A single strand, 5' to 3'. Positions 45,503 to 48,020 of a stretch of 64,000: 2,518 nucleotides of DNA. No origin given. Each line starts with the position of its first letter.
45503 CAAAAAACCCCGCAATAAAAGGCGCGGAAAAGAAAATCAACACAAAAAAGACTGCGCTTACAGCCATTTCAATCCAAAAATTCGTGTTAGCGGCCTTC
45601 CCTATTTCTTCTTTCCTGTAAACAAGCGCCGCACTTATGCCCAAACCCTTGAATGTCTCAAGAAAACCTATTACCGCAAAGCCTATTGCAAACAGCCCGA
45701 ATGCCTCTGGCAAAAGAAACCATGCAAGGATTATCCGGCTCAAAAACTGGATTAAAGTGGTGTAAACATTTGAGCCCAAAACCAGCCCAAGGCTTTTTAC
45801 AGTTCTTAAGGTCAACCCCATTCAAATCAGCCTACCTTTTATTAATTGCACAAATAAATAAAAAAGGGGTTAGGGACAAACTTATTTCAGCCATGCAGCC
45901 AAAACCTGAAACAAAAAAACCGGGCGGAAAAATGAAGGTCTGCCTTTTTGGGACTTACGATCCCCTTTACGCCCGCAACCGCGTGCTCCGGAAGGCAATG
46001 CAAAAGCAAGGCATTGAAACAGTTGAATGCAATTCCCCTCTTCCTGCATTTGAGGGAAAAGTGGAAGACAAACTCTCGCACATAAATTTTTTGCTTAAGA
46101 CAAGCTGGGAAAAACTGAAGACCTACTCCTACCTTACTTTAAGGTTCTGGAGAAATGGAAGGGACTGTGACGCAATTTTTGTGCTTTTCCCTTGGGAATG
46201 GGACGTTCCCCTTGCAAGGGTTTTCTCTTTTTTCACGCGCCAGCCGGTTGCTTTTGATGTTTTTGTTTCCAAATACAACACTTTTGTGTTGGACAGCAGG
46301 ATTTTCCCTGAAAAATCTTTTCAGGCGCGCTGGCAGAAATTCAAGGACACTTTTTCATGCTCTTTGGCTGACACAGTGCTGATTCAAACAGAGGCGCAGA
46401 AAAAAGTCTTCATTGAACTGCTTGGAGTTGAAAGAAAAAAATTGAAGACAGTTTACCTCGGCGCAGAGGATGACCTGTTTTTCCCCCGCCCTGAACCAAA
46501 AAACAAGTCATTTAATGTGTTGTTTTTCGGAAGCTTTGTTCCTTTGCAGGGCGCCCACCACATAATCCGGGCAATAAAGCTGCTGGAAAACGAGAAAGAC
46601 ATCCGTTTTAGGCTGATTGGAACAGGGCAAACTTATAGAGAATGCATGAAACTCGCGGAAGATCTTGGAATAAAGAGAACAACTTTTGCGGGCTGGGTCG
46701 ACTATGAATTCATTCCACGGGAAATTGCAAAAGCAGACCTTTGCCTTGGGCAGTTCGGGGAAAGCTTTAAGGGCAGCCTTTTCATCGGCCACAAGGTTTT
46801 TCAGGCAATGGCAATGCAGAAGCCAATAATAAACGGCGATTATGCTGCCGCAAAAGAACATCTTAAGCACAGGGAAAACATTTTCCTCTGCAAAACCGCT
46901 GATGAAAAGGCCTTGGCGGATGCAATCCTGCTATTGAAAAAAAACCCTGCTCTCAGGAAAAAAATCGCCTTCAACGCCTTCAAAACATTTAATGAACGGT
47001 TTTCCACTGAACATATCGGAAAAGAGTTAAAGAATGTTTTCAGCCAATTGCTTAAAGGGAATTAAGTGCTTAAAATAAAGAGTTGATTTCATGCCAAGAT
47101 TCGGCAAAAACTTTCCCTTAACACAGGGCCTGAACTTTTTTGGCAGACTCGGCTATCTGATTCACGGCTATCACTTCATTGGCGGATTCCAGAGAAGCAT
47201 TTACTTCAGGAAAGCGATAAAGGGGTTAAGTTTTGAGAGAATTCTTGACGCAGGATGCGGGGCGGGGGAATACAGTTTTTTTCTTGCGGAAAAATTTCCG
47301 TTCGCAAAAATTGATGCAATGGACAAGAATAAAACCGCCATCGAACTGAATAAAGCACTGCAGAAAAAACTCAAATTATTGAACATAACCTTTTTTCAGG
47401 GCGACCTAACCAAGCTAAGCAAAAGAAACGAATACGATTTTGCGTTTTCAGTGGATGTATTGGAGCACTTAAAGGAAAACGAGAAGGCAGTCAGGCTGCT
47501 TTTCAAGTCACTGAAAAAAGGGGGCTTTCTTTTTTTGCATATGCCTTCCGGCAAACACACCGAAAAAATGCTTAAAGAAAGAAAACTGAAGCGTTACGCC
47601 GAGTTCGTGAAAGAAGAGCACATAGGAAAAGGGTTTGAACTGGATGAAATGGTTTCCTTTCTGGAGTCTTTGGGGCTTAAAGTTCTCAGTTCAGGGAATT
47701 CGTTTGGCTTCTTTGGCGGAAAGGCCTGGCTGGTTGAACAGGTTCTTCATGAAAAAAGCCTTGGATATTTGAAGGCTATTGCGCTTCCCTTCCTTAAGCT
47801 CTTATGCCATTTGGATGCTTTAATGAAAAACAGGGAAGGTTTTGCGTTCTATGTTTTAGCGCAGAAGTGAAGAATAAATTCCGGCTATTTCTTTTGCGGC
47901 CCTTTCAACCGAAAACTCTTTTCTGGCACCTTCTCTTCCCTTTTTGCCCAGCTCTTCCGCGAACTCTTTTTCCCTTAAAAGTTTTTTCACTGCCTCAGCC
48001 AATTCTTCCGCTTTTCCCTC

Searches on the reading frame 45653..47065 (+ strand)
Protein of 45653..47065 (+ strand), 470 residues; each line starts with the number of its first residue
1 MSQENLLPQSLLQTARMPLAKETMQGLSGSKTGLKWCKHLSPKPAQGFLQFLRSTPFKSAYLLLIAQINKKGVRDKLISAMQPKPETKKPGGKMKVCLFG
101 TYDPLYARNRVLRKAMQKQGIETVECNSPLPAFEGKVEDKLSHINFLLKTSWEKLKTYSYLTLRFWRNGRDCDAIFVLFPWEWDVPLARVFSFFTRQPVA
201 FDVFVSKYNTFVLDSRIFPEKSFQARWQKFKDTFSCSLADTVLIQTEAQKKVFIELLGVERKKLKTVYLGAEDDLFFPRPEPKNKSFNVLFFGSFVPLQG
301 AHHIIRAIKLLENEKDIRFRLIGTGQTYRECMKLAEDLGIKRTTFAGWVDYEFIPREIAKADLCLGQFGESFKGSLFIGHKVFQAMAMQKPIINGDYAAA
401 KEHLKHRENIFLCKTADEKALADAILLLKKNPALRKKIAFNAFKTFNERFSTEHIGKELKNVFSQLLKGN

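Call 36: search_protein_families(library=pfam, proteins=[window:45653-47065:+], max_evalue=0.0001)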
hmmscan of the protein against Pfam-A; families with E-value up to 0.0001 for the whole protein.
window:45653-47065:+ (470 aa): 3 families
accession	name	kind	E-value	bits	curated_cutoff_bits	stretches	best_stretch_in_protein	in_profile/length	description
PF13692.12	Glyco_trans_1_4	-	2.8e-19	70.2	27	1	288-428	3-139/142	Glycosyl transferases group 1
PF00534.26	Glycos_transf_1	-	5.3e-19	68.8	26.4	1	279-444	8-171/172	Glycosyl transferases group 1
PF13524.12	Glyco_trans_1_2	-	2.3e-08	34.5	25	1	308-459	6-142/144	Glycosyl transferase-like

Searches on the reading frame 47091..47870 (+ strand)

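Call 36: search_protein_families(library=pfam, proteins=[window:47091-47870:+], max_evalue=0.0001)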
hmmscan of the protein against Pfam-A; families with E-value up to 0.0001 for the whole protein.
window:47091-47870:+ (259 aa): 8 families
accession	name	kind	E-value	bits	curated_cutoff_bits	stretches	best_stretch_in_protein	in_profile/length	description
PF13847.12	Methyltransf_31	-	2.4e-18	66.7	27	1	49-159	5-121/145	Methyltransferase domain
PF13649.12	Methyltransf_25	-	4.3e-16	59.8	27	1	51-145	1-97/97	Methyltransferase domain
PF08241.18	Methyltransf_11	-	4.7e-15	56.4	21.2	1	52-149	1-95/95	Methyltransferase domain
PF13489.12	Methyltransf_23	-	1.7e-14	54.4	27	1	47-200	22-163/164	Methyltransferase domain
PF08242.18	Methyltransf_12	-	3.8e-14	53.6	30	1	52-147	1-98/98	Methyltransferase domain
PF03848.20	TehB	-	3.7e-09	36.7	20.4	1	41-131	24-112/193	Tellurite resistance protein TehB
PF05175.20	MTS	-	1e-08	35.5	23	1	48-120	32-104/170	Methyltransferase small domain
PF01209.24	Ubie_methyltran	-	6.6e-05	22.8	20.1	1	45-150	45-152/233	ubiE/COQ5 methyltransferase family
